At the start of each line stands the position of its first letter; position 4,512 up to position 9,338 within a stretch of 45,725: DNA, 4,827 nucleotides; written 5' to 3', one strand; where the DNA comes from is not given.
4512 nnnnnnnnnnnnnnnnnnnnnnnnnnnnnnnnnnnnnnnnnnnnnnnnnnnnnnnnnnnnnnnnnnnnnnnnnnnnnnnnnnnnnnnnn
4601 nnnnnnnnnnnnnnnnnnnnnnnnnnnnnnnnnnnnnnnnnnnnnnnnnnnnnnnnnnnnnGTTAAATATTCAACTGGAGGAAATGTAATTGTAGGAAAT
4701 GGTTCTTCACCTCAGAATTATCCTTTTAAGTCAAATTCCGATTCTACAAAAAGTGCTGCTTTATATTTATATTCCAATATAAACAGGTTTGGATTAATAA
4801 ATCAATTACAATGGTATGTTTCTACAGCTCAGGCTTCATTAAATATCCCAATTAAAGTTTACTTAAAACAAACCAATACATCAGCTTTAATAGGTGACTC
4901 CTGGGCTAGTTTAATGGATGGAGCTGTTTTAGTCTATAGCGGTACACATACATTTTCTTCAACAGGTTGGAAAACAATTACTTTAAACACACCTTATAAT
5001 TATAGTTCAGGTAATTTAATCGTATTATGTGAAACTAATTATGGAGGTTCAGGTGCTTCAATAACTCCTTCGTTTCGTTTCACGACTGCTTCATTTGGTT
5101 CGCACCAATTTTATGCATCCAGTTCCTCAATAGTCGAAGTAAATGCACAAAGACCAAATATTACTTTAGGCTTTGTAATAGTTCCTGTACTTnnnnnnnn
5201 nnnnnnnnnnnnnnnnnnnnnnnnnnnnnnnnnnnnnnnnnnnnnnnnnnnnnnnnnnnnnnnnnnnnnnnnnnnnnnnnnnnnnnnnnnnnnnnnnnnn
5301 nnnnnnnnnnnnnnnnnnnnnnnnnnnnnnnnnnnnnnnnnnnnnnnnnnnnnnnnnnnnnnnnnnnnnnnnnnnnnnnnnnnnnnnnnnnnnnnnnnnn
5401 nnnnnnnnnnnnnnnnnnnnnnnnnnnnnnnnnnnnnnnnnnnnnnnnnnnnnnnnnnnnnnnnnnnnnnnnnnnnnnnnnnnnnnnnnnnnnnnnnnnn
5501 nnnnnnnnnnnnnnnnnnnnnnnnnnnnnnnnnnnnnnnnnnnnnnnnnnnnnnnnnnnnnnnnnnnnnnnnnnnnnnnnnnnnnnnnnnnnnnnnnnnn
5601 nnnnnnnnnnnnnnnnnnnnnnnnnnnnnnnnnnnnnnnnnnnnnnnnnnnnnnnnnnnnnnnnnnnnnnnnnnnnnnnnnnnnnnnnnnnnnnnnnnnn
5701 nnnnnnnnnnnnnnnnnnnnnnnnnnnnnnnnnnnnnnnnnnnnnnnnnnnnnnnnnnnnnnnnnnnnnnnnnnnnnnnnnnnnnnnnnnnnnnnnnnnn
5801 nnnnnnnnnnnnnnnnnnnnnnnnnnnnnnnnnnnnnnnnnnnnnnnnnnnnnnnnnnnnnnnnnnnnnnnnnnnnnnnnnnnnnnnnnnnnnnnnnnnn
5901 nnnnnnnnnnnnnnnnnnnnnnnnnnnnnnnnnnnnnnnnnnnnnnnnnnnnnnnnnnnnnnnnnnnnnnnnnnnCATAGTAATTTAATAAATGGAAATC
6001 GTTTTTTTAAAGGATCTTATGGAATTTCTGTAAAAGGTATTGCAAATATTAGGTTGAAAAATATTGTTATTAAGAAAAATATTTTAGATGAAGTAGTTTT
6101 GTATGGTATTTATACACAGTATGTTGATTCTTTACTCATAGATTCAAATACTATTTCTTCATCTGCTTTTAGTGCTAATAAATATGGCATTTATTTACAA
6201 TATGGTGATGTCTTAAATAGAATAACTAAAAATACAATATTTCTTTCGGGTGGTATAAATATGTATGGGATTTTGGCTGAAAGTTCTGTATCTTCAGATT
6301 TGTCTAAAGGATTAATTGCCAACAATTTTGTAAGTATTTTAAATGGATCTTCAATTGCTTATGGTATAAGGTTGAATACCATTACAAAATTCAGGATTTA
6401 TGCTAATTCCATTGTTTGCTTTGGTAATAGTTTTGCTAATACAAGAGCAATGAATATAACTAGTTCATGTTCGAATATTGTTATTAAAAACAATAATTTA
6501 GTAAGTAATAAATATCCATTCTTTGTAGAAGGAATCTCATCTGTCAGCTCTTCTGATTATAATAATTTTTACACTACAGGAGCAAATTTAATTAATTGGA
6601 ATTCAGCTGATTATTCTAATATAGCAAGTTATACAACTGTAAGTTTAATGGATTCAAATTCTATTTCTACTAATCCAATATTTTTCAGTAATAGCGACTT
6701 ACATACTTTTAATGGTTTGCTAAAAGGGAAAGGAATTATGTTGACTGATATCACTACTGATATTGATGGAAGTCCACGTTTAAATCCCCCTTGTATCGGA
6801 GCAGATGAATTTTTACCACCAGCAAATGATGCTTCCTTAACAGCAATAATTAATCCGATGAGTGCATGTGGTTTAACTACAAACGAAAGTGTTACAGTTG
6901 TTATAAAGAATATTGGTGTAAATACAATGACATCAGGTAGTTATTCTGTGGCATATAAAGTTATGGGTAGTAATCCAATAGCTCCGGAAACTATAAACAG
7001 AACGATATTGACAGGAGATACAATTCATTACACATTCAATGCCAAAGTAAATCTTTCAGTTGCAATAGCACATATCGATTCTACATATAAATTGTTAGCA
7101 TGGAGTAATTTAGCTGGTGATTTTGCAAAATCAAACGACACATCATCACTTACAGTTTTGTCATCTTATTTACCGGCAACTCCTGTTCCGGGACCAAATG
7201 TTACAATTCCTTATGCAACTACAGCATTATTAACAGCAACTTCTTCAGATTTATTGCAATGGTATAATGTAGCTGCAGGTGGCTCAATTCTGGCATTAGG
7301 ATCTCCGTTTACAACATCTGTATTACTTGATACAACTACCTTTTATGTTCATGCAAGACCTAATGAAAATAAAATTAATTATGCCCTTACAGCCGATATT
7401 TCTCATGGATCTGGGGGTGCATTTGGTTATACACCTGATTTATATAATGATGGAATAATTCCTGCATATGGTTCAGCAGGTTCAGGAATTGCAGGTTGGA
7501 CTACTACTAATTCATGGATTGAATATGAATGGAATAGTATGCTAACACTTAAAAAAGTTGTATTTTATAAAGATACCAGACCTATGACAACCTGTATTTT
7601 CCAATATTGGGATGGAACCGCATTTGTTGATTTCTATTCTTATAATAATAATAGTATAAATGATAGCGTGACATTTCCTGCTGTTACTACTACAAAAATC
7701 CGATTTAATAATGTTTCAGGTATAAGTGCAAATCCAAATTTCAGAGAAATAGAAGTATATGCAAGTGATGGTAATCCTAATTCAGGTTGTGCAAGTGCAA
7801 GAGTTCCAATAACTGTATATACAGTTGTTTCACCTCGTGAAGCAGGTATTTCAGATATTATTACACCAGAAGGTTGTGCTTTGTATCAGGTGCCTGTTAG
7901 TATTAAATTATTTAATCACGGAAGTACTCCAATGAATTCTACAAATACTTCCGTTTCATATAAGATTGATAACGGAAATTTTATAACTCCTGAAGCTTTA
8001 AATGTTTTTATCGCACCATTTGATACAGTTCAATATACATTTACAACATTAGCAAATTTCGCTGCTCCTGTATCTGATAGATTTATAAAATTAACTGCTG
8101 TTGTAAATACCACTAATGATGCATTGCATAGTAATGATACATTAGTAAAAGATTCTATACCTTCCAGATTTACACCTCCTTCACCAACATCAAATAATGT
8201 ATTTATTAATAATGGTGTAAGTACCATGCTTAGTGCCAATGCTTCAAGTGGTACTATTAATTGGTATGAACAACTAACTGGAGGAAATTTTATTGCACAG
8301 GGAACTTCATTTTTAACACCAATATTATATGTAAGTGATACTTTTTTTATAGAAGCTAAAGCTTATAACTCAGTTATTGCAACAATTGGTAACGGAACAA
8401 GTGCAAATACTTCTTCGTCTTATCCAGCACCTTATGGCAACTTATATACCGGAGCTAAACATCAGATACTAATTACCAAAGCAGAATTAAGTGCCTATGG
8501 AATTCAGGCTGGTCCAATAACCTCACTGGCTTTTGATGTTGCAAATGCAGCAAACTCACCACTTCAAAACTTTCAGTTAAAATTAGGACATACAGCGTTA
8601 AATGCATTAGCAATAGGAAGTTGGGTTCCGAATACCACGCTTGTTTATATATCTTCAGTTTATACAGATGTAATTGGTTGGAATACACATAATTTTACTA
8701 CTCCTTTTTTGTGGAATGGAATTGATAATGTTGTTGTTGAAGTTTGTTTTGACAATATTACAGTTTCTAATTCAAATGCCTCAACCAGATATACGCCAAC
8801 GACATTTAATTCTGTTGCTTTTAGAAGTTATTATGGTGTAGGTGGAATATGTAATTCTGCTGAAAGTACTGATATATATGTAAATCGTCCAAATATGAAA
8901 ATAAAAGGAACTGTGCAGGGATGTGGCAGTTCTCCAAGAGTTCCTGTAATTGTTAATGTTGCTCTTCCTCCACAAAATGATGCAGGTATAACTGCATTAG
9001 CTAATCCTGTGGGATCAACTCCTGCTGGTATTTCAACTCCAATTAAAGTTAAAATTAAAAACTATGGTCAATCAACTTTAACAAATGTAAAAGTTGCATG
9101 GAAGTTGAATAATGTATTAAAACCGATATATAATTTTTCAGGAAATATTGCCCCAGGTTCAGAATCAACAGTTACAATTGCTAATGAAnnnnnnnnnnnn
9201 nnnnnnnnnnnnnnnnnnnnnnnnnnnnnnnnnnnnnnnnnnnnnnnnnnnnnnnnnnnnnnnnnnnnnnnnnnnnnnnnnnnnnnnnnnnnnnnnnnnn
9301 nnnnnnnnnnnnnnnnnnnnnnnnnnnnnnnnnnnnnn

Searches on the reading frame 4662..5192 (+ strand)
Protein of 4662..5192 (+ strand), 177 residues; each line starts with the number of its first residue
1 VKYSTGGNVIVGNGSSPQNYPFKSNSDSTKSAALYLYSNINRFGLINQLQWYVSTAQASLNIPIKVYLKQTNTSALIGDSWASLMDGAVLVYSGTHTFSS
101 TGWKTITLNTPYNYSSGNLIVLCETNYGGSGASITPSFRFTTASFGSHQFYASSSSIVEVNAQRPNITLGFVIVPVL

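Call 99: search_solved_structures(query=A5, max_evalue=1)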
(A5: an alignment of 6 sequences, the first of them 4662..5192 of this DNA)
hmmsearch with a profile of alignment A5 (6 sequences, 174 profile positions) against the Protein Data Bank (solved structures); distinct sequences matched with E-value up to 1: 0.

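Call 103: predict_structure(alignment_id=A5)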
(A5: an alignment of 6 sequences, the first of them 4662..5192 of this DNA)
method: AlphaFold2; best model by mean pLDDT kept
length: 177 residues; sequences in the alignment: 6
mean_pLDDT: 66.0   pTM: 0.70
mean pLDDT of the five models: 66.0, 64.9, 61.2, 46.6, 43.3
residues with pLDDT >= 90: 10; 70-90: 79; 50-70: 41; < 50: 47
segments of 3 or more residues with pLDDT < 50: 1-20, 129-133, 155-164, 169-177
pLDDT, mean of each block of 10 residues (from residue 1): 38 47 60 78 79 69 86 77 88 83 80 87 69 54 61 46 45 32
secondary structure, 60 per line:
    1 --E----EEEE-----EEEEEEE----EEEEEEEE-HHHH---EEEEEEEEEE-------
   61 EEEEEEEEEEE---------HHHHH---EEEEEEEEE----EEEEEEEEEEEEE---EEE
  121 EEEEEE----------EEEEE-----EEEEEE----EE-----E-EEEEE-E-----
elements in order: E8-11 E17-23 E28-35 H37-40 E44-53 E61-71 H81-85 E89-97 E102-114 E118-126 E137-141 E147-152 E166-170

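Call 105: fold_search(model_id=the predicted structure, library=pdb)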
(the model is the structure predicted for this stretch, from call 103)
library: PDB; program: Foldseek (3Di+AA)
matches with E <= 10: 1329; with E <= 0.001: 0
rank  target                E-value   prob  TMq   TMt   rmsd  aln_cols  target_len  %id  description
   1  4ci7_B                1.4e-03  1.00  0.46  0.20   5.7       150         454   10  The crystal structure of the cysteine protease and lectin-like domains of Cwp84, a surface layer associated protein of (released 2014-05-14)
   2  4ci7_A                1.5e-03  1.00  0.45  0.20   5.6       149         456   10  The crystal structure of the cysteine protease and lectin-like domains of Cwp84, a surface layer associated protein of (released 2014-05-14)
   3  4d59_A                2.2e-03  1.00  0.45  0.23   5.9       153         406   12  Clostridial Cysteine protease Cwp84 C116A after propeptide cleavage (released 2015-03-04)
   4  3hwj_B                3.5e-03  0.99  0.41  0.47   7.7       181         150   12  Crystal structure of the second PHR domain of Mouse Myc-binding protein 2 (MYCBP-2) (released 2009-07-21)
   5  1kgy_A                9.6e-03  0.99  0.39  0.38  10.9       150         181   13  Crystal Structure of the EphB2-ephrinB2 complex (released 2002-05-28)
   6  3mx0_A                1.0e-02  0.97  0.39  0.20  15.1       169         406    6  Crystal Structure of EphA2 ectodomain in complex with ephrin-A5 (released 2010-06-30)
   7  3hwj_A                1.3e-02  0.96  0.38  0.44  11.0       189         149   13  Crystal structure of the second PHR domain of Mouse Myc-binding protein 2 (MYCBP-2) (released 2009-07-21)
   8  3gbw                  1.4e-02  0.99  0.44  0.47   7.4       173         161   10  Crystal structure of the first PHR domain of the Mouse Myc-binding protein 2 (MYCBP-2) (released 2009-03-24)
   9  4bk4_A                1.9e-02  0.41  0.25  0.10  19.1       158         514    8  crystal structure of the human EphA4 ectodomain (released 2013-07-03)
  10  3no8_A                2.0e-02  0.99  0.46  0.50   6.2       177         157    9  Crystal structure of the PHR domain from human BTBD2 Protein (released 2010-08-25)
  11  3nru_E                2.4e-02  0.97  0.37  0.39   6.7       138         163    9  Ligand binding domain of EPHA7 (released 2010-12-08)
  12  8xck_F                2.8e-02  0.18  0.17  0.12  15.6       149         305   14  Closed state of central tail fiber of bacteriophage lambda (released 2024-05-01)
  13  3ckh_B                2.9e-02  0.91  0.35  0.37  10.5       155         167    9  Crystal structure of Eph A4 receptor (released 2008-09-23)
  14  4uyb                  2.9e-02  0.84  0.32  0.17   7.5       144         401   15  Crystal structure of SEC14-like protein 3 (released 2014-09-24)
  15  1oio_A                3.1e-02  0.11  0.15  0.15  17.8       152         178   15  GafD (F17c-type) Fimbrial adhesin from Escherichia coli (released 2003-08-15)
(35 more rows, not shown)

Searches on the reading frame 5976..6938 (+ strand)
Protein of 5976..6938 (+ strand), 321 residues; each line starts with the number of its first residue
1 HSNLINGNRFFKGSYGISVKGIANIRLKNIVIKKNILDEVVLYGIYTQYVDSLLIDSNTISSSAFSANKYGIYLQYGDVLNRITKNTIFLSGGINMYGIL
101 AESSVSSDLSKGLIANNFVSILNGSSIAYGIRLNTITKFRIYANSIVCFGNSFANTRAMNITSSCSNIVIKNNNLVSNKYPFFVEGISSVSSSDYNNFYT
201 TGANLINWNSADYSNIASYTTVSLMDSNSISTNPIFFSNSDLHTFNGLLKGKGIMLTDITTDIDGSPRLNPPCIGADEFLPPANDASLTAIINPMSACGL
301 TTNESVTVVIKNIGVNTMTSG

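Call 92: search_protein_families(library=pfam, proteins=[window:5976-6938:+], max_evalue=0.01)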
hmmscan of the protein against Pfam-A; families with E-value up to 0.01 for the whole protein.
window:5976-6938:+ (321 aa): 2 families
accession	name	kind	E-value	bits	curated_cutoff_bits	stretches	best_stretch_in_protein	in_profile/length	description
PF05048.19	NosD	-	4.2e-06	26.8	23.6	1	2-120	48-152/212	Periplasmic copper-binding protein (NosD)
PF13034.12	DUF3895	-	0.0048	17.5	25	0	33-88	6-62/77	Protein of unknown function (DUF3895)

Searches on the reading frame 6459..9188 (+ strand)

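Call 91: search_protein_families(library=pfam, proteins=[window:6459-9188:+], max_evalue=0.01)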
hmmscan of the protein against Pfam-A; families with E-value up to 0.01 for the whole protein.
window:6459-9188:+ (910 aa): 2 families
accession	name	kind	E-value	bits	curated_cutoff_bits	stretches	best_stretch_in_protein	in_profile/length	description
PF19081.6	Ig_7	-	6.1e-21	74.9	27.3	2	573-636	1-67/84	Ig-like domain CHU_C associated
PF24135.1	DUF7402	-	8.4e-08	32.8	27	1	307-434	1-133/133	Domain of unknown function (DUF7402)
